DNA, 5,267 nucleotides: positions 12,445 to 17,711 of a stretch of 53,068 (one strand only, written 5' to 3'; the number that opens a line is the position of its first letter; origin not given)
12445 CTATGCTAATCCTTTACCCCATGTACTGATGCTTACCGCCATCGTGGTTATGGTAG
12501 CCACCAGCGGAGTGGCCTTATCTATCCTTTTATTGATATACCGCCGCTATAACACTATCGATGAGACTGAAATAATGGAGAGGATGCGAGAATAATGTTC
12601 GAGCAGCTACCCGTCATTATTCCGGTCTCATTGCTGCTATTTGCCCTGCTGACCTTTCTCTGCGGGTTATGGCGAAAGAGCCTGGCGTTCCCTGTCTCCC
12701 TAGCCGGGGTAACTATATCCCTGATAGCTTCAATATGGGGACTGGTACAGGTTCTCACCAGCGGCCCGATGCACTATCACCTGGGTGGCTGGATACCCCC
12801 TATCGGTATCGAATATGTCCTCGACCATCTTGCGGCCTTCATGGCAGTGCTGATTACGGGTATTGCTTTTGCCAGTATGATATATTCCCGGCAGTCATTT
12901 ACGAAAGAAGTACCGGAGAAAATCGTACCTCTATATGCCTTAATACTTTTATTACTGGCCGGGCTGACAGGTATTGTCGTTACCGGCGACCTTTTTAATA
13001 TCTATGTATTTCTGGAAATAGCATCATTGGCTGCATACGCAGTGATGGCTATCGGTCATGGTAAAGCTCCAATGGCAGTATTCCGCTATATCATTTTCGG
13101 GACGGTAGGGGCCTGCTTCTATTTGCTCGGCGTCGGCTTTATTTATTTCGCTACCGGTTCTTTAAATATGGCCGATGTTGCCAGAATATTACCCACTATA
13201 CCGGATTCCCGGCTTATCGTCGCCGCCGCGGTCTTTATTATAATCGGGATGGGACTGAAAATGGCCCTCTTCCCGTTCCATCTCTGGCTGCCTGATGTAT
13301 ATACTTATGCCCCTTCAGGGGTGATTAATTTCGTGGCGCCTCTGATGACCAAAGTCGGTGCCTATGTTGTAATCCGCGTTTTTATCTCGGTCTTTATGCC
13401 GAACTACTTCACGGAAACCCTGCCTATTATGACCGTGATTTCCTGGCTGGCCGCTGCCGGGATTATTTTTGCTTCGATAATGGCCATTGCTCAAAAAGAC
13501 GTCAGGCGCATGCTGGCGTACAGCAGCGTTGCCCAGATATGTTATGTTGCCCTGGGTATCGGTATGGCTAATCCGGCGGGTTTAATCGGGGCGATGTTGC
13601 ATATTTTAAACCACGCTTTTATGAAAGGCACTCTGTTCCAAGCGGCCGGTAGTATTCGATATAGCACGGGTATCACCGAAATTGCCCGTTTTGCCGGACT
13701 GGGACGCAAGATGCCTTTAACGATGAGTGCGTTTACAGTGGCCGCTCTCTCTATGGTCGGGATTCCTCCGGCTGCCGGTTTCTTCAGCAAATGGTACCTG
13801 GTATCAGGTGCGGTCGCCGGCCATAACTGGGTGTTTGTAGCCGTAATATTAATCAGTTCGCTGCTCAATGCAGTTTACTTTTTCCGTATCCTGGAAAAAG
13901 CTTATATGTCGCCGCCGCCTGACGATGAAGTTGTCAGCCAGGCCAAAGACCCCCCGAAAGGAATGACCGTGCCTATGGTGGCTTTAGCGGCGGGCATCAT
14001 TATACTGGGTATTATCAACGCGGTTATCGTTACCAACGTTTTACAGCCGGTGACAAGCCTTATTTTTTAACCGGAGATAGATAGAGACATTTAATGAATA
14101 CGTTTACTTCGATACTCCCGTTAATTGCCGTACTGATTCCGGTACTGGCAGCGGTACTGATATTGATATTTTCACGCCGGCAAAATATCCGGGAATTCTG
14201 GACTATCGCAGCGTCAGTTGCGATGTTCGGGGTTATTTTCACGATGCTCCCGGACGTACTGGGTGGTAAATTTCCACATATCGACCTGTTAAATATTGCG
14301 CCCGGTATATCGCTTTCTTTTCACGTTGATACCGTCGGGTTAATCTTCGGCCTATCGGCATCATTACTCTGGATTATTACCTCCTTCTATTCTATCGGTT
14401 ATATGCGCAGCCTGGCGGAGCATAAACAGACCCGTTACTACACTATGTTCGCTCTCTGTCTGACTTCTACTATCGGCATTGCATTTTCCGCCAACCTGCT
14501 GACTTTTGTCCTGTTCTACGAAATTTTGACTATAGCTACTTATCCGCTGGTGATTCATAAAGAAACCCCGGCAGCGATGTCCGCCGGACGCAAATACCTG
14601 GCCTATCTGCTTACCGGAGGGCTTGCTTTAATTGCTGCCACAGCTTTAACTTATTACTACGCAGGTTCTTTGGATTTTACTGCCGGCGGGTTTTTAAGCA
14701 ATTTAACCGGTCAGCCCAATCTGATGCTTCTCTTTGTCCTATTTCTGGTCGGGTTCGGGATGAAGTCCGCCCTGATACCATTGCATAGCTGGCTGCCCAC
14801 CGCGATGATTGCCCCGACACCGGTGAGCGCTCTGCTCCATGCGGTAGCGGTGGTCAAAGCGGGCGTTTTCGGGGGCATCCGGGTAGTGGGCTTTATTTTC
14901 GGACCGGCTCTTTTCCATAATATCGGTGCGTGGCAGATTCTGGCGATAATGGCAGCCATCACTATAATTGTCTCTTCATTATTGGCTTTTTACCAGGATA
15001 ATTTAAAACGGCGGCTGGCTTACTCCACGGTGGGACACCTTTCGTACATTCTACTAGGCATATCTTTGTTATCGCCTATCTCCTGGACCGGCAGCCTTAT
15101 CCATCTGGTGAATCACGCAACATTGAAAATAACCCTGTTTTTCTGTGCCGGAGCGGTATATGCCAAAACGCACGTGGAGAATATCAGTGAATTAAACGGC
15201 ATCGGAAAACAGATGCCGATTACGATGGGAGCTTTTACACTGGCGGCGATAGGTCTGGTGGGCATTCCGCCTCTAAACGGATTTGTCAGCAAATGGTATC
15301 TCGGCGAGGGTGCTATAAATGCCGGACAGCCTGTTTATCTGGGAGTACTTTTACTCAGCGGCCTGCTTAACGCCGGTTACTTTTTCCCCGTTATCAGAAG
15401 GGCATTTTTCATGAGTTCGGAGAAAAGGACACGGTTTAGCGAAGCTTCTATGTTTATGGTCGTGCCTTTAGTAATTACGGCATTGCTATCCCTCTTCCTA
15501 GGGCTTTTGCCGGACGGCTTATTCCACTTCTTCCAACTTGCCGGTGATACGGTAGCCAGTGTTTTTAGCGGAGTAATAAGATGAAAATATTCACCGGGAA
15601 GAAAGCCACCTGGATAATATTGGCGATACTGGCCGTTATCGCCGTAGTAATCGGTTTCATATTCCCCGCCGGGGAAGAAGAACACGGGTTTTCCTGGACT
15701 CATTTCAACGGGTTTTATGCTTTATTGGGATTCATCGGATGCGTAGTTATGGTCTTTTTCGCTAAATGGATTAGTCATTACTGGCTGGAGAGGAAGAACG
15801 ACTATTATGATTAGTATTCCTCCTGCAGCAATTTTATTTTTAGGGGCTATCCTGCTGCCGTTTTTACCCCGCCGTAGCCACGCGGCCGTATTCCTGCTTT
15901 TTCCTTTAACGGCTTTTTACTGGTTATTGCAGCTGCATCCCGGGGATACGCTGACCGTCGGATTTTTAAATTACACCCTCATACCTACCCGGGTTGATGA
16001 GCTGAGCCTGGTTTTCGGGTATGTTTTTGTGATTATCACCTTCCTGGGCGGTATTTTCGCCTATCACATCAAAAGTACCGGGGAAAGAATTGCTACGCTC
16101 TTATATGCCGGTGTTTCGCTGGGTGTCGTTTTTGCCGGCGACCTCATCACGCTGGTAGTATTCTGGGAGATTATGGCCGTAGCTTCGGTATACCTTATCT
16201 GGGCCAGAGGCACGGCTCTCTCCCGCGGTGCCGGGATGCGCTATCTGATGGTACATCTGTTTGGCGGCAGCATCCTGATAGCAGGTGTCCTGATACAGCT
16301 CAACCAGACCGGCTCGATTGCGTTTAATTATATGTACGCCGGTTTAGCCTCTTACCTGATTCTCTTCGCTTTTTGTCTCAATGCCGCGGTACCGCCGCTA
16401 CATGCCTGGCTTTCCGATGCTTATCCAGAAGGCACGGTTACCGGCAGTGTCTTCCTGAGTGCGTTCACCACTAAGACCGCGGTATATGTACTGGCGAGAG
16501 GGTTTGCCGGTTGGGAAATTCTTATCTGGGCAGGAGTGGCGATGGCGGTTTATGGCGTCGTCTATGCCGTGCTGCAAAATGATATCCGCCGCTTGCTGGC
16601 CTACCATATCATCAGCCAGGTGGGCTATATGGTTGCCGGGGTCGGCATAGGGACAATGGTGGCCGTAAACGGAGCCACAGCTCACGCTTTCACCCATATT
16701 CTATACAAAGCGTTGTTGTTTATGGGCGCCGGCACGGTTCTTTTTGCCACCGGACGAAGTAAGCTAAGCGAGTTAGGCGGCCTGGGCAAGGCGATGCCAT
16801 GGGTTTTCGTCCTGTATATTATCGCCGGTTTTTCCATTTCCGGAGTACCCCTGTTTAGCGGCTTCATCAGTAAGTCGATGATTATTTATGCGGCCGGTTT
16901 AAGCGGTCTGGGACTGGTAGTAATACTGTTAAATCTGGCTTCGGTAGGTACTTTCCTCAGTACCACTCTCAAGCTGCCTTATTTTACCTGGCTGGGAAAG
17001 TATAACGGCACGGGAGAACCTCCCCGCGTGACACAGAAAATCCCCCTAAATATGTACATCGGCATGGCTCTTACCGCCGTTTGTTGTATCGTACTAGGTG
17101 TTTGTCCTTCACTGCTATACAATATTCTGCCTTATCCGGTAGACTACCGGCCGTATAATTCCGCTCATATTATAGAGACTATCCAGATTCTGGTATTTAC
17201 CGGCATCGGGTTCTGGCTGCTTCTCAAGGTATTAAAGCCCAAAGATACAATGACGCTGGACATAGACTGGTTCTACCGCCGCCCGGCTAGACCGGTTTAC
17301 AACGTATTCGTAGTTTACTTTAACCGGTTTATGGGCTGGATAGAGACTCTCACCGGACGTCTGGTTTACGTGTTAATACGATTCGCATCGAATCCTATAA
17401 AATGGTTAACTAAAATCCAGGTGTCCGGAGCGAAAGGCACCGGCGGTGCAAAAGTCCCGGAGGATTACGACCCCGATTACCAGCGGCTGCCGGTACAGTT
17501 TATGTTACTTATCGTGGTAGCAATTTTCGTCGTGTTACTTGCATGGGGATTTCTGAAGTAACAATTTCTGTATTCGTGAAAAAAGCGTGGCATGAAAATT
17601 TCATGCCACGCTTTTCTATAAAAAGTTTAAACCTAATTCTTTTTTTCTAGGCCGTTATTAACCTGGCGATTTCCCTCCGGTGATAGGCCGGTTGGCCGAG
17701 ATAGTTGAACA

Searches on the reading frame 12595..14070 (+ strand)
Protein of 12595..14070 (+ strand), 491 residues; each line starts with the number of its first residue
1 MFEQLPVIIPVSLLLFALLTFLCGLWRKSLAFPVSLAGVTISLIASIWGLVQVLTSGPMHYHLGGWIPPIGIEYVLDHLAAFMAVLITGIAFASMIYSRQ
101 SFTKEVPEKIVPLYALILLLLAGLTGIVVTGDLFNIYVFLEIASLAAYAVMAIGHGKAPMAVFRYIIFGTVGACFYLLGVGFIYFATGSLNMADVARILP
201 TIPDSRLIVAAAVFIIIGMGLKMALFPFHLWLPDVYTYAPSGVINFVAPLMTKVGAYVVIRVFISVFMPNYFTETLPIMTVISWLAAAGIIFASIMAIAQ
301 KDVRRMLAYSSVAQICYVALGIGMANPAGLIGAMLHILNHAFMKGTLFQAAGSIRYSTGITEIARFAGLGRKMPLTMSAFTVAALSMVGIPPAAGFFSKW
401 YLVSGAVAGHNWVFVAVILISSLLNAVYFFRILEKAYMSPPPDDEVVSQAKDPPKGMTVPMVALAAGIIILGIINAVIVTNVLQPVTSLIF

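Call 7: search_protein_families(library=ncbifam, max_evalue=1e-10, proteins=[window:12595-14070:+])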
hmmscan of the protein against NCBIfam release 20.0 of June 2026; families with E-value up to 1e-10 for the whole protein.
window:12595-14070:+ (491 aa): 72 families (the best 25 are shown)
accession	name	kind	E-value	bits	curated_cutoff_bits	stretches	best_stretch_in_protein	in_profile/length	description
NF009305.0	PRK12662.1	equivalog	5.6e-121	404.7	700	1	4-483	4-484/492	putative monovalent cation/H+ antiporter subunit D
NF009306.0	PRK12663.1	equivalog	5.1e-90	302.6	542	1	7-481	6-473/498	Na+/H+ antiporter subunit D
NF006241.0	PRK08377.1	equivalog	7.6e-87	292.4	645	1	13-488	12-475/494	NADH dehydrogenase subunit N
NF006240.0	PRK08376.1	subfamily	1.5e-86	291.4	662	1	14-488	15-505/521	putative monovalent cation/H+ antiporter subunit D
NF005818.0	PRK07691.1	equivalog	2e-83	281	586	1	5-487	8-481/496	Na+/H+ antiporter subunit D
NF006419.0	PRK08668.1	equivalog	8.9e-77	259.2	617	1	8-481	6-473/613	NADH dehydrogenase subunit M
TIGR00944.1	2a6301s04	subfamily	2.1e-76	258.1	692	1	5-442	5-435/463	multicomponent K+/H+ antiporter, MrpD/PhaD subunit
NF006236.0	PRK08375.1-1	equivalog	1.4e-72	245.3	663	1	27-480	29-486/493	putative monovalent cation/H+ antiporter subunit D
NF009308.0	PRK12665.1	equivalog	1.1e-70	238.7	585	1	4-450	10-451/531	Na+/H+ antiporter subunit D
TIGR01770.1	NDH_I_N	subfamily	4.7e-69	233.6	332.6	1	8-473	4-466/472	NADH-quinone oxidoreductase subunit NuoN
NF009309.0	PRK12666.1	equivalog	3.6e-68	230.5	476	1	5-475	10-491/529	monovalent cation/H+ antiporter subunit D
NF005561.0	PRK07234.1-1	equivalog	2.1e-67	228.2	718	1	37-441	41-443/569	putative monovalent cation/H+ antiporter subunit D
TIGR01972.1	NDH_I_M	subfamily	2.4e-62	211.2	263.8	1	31-487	29-480/486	NADH-quinone oxidoreductase subunit M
NF006238.0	PRK08375.1-4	equivalog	3.2e-62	211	626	1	4-440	5-432/531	putative monovalent cation/H+ antiporter subunit D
NF005142.0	PRK06591.1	equivalog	2.6e-59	201.6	460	1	11-438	12-425/432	putative monovalent cation/H+ antiporter subunit D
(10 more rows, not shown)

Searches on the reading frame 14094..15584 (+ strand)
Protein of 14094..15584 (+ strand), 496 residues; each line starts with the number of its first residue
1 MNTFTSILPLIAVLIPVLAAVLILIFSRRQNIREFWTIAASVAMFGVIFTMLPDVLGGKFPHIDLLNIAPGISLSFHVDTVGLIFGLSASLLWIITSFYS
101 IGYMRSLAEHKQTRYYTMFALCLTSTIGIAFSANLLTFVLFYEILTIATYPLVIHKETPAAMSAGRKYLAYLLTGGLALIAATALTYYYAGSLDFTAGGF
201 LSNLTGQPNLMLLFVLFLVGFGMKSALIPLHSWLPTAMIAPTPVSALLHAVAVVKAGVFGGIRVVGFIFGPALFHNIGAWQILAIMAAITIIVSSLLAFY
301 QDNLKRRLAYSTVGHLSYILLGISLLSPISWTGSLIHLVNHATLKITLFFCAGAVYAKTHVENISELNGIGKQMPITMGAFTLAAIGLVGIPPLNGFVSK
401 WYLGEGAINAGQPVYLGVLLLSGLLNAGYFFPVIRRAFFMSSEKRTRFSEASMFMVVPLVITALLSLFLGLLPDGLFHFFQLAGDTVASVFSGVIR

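Call 7: search_protein_families(library=ncbifam, max_evalue=1e-10, proteins=[window:14094-15584:+])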
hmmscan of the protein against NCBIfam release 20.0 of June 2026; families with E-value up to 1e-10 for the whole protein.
window:14094-15584:+ (496 aa): 71 families (the best 25 are shown)
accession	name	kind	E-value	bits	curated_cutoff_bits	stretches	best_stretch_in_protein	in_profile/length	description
NF005561.0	PRK07234.1-1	equivalog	3.3e-172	574.2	718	1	2-444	2-445/569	putative monovalent cation/H+ antiporter subunit D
NF006236.0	PRK08375.1-1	equivalog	2.4e-168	561.1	663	1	1-481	1-489/493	putative monovalent cation/H+ antiporter subunit D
NF005140.0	PRK06589.1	equivalog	5.6e-98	328.9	470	1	4-473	8-477/489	putative monovalent cation/H+ antiporter subunit D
NF005097.0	PRK06525.1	equivalog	1.4e-70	238.4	430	1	9-467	5-469/480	hydrogenase 4 subunit D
NF006419.0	PRK08668.1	equivalog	1e-66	226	617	1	12-479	7-473/613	NADH dehydrogenase subunit M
NF009287.0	PRK12647.1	equivalog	4.1e-64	217.4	937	1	10-476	4-470/773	putative monovalent cation/H+ antiporter subunit A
TIGR01972.1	NDH_I_M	subfamily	7.4e-64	216.2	263.8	1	12-487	4-482/486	NADH-quinone oxidoreductase subunit M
NF009288.0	PRK12648.1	equivalog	2.6e-63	214.5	1104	1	11-475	5-473/954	monovalent cation/H+ antiporter subunit A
NF005086.0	PRK06521.1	equivalog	1.9e-60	205.1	667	1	10-480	9-499/669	hydrogenase 4 subunit B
NF006240.0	PRK08376.1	subfamily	1.6e-59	202.2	662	1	6-475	5-494/521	putative monovalent cation/H+ antiporter subunit D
NF005141.0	PRK06590.1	equivalog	3.9e-57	194.5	556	1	10-475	6-470/615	NADH-quinone oxidoreductase subunit L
NF009306.0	PRK12663.1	equivalog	8.3e-57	193.1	542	1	7-487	4-481/498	Na+/H+ antiporter subunit D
NF009289.0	PRK12649.1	equivalog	8e-56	189.8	1117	1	1-474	1-486/789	putative monovalent cation/H+ antiporter subunit A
TIGR01974.1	NDH_I_L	subfamily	2.3e-55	188.7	407.5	1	11-479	5-485/630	NADH-quinone oxidoreductase subunit L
NF005818.0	PRK07691.1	equivalog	1.9e-54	185.5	586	1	10-487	7-483/496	Na+/H+ antiporter subunit D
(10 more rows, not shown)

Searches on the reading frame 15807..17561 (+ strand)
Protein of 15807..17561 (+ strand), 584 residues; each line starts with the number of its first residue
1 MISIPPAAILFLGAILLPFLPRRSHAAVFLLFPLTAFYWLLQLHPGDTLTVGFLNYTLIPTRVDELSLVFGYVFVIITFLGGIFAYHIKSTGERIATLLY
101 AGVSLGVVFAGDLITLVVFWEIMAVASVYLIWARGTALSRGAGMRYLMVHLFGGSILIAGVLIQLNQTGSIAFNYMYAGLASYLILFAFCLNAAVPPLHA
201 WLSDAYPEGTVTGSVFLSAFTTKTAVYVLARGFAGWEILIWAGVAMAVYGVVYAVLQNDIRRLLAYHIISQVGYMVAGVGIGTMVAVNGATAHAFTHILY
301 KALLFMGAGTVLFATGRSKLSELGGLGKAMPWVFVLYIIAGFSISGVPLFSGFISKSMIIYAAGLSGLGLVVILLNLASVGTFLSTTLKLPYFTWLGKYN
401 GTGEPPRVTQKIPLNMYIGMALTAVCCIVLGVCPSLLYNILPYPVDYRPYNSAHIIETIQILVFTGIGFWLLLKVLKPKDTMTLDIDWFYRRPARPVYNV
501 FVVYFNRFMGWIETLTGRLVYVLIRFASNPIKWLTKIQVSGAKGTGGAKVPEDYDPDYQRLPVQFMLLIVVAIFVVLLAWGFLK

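Call 7: search_protein_families(library=ncbifam, max_evalue=1e-10, proteins=[window:15807-17561:+])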
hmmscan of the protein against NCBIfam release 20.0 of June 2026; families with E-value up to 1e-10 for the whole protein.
window:15807-17561:+ (584 aa): 62 families (the best 25 are shown)
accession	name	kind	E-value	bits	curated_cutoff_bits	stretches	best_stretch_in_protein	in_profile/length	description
NF009310.0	PRK12668.1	equivalog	3.3e-209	696.5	564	1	2-578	5-578/584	Na(+)/H(+) antiporter subunit D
NF009307.0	PRK12664.1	equivalog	1.9e-66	225.1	417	1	63-512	33-469/527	putative monovalent cation/H+ antiporter subunit D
NF006419.0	PRK08668.1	equivalog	2.3e-60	205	617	1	45-442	49-475/613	NADH dehydrogenase subunit M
NF004920.0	PRK06277.1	equivalog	5.3e-56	190.4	578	1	68-441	75-468/478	energy conserving hydrogenase EhbF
NF005086.0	PRK06521.1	equivalog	3.3e-47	161.3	667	1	35-441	50-499/669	hydrogenase 4 subunit B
NF006240.0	PRK08376.1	subfamily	1.2e-46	159.7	662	1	62-445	87-503/521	putative monovalent cation/H+ antiporter subunit D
NF009290.0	PRK12650.1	equivalog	5.8e-44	150.3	980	1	62-455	78-493/966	DUF4040 family protein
NF009287.0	PRK12647.1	equivalog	6e-44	150.7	937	1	10-476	10-506/773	putative monovalent cation/H+ antiporter subunit A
NF006418.0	PRK08667.1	equivalog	4.7e-43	147.6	794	1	103-464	123-517/644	hydrogenase membrane subunit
NF006238.0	PRK08375.1-4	equivalog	1.5e-40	139.5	626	1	59-386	71-421/531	putative monovalent cation/H+ antiporter subunit D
NF009308.0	PRK12665.1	equivalog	2.9e-40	138.3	585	1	98-384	123-425/531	Na+/H+ antiporter subunit D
NF009288.0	PRK12648.1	equivalog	3.6e-40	137.9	1104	1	61-438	72-475/954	monovalent cation/H+ antiporter subunit A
NF006241.0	PRK08377.1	equivalog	3.3e-39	135.2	645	1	62-441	75-470/494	NADH dehydrogenase subunit N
NF009306.0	PRK12663.1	equivalog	1.8e-37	129.3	542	1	63-440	75-473/498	Na+/H+ antiporter subunit D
NF005097.0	PRK06525.1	equivalog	3.9e-37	128.1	430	1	63-436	74-473/480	hydrogenase 4 subunit D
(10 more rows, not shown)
